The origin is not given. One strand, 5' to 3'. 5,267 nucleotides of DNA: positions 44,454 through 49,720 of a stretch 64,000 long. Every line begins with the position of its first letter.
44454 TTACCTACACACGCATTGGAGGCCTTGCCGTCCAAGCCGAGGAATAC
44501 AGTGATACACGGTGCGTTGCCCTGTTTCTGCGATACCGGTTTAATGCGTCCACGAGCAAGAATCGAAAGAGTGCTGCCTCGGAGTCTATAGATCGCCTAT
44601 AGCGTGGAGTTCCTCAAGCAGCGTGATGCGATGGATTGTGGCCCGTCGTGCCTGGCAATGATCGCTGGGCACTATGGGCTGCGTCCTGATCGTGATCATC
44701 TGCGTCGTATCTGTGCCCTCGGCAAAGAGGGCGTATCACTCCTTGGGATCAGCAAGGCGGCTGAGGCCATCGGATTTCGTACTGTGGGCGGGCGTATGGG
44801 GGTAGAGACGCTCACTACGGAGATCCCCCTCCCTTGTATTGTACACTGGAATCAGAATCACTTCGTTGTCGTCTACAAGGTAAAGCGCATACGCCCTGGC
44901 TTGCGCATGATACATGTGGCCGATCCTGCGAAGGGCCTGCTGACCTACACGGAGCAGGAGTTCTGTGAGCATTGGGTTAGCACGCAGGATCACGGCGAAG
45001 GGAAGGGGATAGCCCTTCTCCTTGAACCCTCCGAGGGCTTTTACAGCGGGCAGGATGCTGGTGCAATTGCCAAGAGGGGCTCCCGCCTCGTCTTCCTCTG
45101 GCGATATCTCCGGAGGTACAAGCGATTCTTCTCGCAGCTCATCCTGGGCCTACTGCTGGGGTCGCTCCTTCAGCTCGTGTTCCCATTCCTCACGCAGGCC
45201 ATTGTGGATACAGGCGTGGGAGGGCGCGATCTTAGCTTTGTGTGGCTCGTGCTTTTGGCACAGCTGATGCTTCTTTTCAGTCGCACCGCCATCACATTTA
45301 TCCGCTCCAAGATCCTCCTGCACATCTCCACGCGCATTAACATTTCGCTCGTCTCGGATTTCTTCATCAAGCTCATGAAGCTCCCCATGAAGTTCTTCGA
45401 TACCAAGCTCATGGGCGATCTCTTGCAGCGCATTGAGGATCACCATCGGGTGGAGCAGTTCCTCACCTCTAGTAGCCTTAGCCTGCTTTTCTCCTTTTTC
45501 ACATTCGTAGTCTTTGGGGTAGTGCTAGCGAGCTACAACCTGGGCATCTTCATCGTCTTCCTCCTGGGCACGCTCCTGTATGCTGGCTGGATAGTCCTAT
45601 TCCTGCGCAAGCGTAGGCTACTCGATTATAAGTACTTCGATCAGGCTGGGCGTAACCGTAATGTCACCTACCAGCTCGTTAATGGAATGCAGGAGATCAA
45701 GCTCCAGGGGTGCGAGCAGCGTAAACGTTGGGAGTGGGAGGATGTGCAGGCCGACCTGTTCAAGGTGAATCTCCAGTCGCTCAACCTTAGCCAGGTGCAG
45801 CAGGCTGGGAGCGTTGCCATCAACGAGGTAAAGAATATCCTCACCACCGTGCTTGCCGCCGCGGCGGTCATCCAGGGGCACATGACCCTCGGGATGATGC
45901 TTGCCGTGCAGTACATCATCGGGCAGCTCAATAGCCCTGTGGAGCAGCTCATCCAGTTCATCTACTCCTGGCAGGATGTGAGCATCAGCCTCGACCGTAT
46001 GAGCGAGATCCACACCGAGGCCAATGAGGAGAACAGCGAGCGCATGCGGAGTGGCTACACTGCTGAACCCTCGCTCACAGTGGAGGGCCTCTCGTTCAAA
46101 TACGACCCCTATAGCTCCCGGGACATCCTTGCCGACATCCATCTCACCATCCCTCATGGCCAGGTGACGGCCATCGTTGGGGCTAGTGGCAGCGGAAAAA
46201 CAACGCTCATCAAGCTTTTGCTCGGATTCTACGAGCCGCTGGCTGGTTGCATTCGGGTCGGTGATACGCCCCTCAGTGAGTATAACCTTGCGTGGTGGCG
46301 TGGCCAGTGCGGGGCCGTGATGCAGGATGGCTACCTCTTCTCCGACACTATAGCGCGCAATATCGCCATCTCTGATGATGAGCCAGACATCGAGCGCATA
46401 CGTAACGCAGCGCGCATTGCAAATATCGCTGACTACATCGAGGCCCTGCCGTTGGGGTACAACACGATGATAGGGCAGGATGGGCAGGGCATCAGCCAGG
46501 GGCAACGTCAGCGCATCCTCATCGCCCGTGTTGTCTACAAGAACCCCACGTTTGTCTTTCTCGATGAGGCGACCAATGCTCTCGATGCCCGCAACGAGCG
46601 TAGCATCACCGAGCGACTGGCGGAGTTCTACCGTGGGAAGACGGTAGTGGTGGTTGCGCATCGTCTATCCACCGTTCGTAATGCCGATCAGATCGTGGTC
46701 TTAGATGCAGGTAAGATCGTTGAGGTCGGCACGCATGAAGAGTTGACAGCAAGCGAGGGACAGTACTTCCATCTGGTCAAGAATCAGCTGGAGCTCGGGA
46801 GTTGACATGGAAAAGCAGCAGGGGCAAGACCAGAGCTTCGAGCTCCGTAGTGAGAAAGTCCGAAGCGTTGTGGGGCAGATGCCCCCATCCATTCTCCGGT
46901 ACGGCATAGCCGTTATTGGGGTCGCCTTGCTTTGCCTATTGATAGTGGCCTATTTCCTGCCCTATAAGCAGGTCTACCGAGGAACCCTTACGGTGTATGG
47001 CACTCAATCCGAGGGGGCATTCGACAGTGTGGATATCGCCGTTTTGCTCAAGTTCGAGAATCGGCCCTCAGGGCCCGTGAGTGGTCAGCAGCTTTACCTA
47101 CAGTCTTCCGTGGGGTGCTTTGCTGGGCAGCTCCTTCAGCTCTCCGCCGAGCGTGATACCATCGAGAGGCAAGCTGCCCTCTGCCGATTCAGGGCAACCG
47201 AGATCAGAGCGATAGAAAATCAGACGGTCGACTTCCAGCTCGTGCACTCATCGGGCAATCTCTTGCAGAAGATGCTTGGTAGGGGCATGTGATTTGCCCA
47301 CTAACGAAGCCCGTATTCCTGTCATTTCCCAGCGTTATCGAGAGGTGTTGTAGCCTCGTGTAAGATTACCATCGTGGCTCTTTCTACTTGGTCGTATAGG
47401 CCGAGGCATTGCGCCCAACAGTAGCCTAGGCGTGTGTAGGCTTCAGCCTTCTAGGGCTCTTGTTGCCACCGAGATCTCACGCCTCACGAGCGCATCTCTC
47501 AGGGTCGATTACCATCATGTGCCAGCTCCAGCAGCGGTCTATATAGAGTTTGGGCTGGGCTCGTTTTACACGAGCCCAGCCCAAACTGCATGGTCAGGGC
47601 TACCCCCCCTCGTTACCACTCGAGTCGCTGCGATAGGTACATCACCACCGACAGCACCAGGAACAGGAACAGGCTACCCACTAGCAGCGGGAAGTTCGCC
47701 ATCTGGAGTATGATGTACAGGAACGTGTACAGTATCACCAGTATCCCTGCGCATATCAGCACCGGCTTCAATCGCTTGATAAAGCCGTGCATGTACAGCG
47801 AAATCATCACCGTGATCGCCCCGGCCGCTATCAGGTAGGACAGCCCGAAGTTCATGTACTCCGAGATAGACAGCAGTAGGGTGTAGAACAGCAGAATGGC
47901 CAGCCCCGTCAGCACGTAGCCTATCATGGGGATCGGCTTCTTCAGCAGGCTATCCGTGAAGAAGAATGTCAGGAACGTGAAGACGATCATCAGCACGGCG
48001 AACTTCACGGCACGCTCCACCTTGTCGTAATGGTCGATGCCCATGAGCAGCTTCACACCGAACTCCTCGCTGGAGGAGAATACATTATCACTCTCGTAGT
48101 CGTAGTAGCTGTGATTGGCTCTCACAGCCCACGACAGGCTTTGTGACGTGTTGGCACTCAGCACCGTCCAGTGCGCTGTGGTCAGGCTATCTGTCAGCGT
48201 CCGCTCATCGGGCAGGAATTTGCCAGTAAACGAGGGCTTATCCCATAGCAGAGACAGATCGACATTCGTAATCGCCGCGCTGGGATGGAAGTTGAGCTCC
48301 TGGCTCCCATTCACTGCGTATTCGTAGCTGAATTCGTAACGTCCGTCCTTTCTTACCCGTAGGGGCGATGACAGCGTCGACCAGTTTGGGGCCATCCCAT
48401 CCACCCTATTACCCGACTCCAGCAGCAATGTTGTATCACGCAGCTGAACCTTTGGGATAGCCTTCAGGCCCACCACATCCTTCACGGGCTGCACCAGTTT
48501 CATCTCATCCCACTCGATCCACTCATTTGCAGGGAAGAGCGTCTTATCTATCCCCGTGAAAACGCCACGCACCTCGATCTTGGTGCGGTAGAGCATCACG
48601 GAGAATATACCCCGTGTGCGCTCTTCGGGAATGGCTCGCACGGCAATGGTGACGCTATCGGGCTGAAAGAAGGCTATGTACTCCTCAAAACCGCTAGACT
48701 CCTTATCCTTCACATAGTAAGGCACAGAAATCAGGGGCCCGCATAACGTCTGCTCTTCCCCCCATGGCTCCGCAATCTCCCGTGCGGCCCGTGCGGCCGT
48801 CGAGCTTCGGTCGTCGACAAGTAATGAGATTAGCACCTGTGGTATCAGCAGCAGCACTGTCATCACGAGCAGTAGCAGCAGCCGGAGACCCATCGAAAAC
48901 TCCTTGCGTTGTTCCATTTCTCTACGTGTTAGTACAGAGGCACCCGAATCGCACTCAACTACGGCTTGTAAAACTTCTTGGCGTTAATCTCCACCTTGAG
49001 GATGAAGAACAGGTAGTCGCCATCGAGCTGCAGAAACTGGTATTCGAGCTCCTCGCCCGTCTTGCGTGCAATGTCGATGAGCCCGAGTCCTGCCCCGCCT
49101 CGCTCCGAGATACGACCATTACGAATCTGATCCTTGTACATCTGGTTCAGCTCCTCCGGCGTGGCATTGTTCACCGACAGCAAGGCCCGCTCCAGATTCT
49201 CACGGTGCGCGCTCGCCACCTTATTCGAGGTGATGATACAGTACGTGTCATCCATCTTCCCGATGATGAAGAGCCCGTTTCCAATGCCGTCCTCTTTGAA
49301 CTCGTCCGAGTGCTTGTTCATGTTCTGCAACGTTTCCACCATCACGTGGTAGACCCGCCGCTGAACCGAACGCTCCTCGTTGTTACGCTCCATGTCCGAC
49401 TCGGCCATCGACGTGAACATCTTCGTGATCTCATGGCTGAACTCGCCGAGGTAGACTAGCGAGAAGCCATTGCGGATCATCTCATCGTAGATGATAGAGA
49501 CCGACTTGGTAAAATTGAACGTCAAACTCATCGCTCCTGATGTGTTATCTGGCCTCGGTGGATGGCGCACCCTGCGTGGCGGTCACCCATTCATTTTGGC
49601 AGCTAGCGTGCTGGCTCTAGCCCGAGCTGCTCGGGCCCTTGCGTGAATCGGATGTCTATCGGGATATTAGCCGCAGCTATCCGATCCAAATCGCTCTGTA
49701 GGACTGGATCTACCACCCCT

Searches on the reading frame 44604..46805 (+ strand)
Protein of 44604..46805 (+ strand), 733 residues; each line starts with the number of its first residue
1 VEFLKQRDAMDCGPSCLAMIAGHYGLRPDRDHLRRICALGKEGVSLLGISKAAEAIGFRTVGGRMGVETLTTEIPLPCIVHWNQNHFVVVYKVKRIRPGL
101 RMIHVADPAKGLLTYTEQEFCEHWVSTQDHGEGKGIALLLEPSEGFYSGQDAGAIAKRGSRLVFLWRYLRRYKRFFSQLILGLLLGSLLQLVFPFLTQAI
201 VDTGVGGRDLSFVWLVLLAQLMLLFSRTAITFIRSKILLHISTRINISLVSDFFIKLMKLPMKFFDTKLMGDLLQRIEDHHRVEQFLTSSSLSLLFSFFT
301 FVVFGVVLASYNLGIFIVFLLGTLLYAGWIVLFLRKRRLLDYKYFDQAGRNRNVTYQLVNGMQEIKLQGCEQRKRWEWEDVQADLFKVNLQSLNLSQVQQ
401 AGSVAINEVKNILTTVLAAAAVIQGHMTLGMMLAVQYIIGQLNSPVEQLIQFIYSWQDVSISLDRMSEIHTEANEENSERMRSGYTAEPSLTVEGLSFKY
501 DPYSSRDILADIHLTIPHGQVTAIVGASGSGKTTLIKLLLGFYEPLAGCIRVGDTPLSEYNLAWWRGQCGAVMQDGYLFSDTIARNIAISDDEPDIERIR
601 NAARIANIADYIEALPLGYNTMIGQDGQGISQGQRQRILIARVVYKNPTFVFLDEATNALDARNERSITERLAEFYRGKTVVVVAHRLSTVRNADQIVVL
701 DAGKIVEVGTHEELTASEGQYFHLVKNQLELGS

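Call 4: search_protein_families(library=pfam, proteins=[window:44604-46805:+], max_evalue=0.01)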
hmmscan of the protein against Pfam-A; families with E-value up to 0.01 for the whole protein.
window:44604-46805:+ (733 aa): 10 families
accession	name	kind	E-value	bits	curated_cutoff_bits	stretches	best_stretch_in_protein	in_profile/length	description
PF00005.33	ABC_tran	-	1.3e-28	100.7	25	1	509-658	1-137/137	ABC transporter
PF03412.21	Peptidase_C39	-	5e-28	98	22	1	3-125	4-122/133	Peptidase C39 family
PF00664.28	ABC_membrane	-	2.3e-27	96.8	28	1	180-446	5-274/274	ABC transporter transmembrane region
PF02463.25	SMC_N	-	6.3e-08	32.8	40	1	638-699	149-210/220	RecF/RecN/SMC N terminal domain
PF13304.12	AAA_21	-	0.00012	22.7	27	0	521-540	1-20/304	AAA domain, putative AbiEii toxin, Type IV TA system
PF13401.12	AAA_22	-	0.0036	18.1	27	0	519-543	5-29/130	AAA domain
PF13555.12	AAA_29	-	0.0036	17.5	27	1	517-536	20-39/61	P-loop containing region of AAA domain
PF25199.1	nSTAND_NTPase5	-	0.0037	17.5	34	0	518-537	40-59/145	Novel STAND NTPase 5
PF09818.15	ABC_ATPase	-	0.006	16.1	23.2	0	514-544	75-105/283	P-loop domain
PF22039.1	HUTI_composite_bact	-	0.0097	16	25.5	0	698-716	3-21/26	Imidazolonepropionase-like composite domain, bacteria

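Call 6: search_protein_families(library=ncbifam, proteins=[window:44604-46805:+], max_evalue=0.01)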
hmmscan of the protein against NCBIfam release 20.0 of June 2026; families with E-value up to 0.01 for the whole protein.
window:44604-46805:+ (733 aa): 192 families (the best 25 are shown)
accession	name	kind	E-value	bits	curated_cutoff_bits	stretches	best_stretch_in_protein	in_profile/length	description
TIGR03796.1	NHLM_micro_ABC1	equivalog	3.1e-135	452.1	853.3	1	6-726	7-710/710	NHLP family bacteriocin export ABC transporter peptidase/permease/ATPase subunit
TIGR01846.1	type_I_sec_HlyB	subfamily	7.7e-122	407.9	725.55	1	15-729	3-693/694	type I secretion system permease/ATPase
TIGR01193.1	bacteriocin_ABC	subfamily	1.4e-110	370.9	523.85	1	6-726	1-707/708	peptide cleavage/export ABC transporter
TIGR03797.1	NHLM_micro_ABC2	equivalog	5.2e-104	349.1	709.4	1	167-729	129-686/686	NHLP bacteriocin export ABC transporter permease/ATPase subunit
TIGR02203.1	MsbA_lipidA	equivalog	3e-99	333.1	602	1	165-728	5-569/572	lipid A export permease/ATP-binding protein MsbA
TIGR03375.1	type_I_sec_LssB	subfamily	4.1e-97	326.1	693.1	1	15-715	5-689/696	type I secretion system permease/ATPase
NF045513.1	HepA_fam_ABC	equivalog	6.1e-86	289.2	725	1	221-727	102-608/610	heterocyst formation ABC transporter subunit HepA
TIGR02204.1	MsbA_rel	hypoth_equivalog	1.4e-85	288.1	780.4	1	160-728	4-575/576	ABC transporter, permease/ATP-binding protein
NF052233.1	CphA_assoc_ABC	equivalog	6.2e-84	282.7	880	1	161-729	171-744/766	cyanophycin metabolism-associated ABC transporter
NF008381.0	PRK11176.1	equivalog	3.3e-83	280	867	1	165-729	16-580/582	lipid A ABC transporter ATP-binding protein/permease MsbA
TIGR00958.1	3a01208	subfamily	1.7e-78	264.6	874.6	1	158-725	145-711/711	antigen peptide transporter 2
TIGR01842.1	type_I_sec_PrtD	subfamily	1e-77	261.9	510.15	1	175-715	7-541/544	type I secretion system permease/ATPase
NF008055.0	PRK10789.1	equivalog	3.1e-66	224.1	845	1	166-728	9-571/590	SmdA family multidrug ABC transporter permease/ATP-binding protein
NF010178.0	PRK13657.1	equivalog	3.8e-66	223.8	733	1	167-728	12-570/588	glucan ABC transporter ATP-binding protein/ permease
TIGR02857.1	CydD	equivalog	4.4e-66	223.9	435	1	176-700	5-529/529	thiol reductant ABC exporter subunit CydD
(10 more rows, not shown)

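Call 70: list_cluster_members(proteins=[P0002, P0001, P0022, window:44604-46805:+, window:47613-48917:-, window:36835-37608:-])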
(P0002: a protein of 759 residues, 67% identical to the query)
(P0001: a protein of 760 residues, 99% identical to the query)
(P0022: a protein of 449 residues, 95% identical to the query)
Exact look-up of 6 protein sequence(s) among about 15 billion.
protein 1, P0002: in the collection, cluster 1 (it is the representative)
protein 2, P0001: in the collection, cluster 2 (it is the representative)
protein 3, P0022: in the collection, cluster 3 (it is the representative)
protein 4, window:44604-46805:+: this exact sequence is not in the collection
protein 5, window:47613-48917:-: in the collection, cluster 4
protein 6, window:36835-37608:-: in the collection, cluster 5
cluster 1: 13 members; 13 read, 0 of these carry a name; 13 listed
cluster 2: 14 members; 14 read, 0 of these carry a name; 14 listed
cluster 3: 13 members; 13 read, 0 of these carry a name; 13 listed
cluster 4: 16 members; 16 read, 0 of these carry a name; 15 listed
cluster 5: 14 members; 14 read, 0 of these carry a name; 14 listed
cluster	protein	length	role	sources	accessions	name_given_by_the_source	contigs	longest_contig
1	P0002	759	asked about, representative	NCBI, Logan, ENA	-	-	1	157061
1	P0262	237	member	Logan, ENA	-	-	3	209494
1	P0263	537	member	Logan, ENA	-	-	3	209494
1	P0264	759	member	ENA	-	-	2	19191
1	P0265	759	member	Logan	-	-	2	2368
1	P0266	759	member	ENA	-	-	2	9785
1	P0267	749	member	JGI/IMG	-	-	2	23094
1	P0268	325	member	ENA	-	-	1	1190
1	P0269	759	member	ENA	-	-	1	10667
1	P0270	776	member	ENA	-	-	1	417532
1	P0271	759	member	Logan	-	-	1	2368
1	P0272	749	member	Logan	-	-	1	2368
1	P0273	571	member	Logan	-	-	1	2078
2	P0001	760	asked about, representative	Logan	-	-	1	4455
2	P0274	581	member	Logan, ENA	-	-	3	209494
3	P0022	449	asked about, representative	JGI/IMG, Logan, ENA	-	-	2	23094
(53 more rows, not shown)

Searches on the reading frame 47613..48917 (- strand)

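Call 4: search_protein_families(library=pfam, proteins=[window:47613-48917:-], max_evalue=0.01)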
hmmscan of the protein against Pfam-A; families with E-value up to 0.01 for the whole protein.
window:47613-48917:- (434 aa): 1 family
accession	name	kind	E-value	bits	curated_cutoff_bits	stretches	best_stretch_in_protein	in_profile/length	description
PF06123.17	CreD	-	1.1e-111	374.1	23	1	9-434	2-427/428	Inner membrane protein CreD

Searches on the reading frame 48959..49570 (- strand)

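Call 4: search_protein_families(library=pfam, proteins=[window:48959-49570:-], max_evalue=0.01)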
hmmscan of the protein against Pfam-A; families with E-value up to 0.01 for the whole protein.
window:48959-49570:- (203 aa): 1 family
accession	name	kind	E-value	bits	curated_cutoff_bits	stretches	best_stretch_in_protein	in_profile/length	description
PF19788.4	DUF6272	-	2.7e-36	124.6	26.6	1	60-189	2-134/134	Family of unknown function (DUF6272)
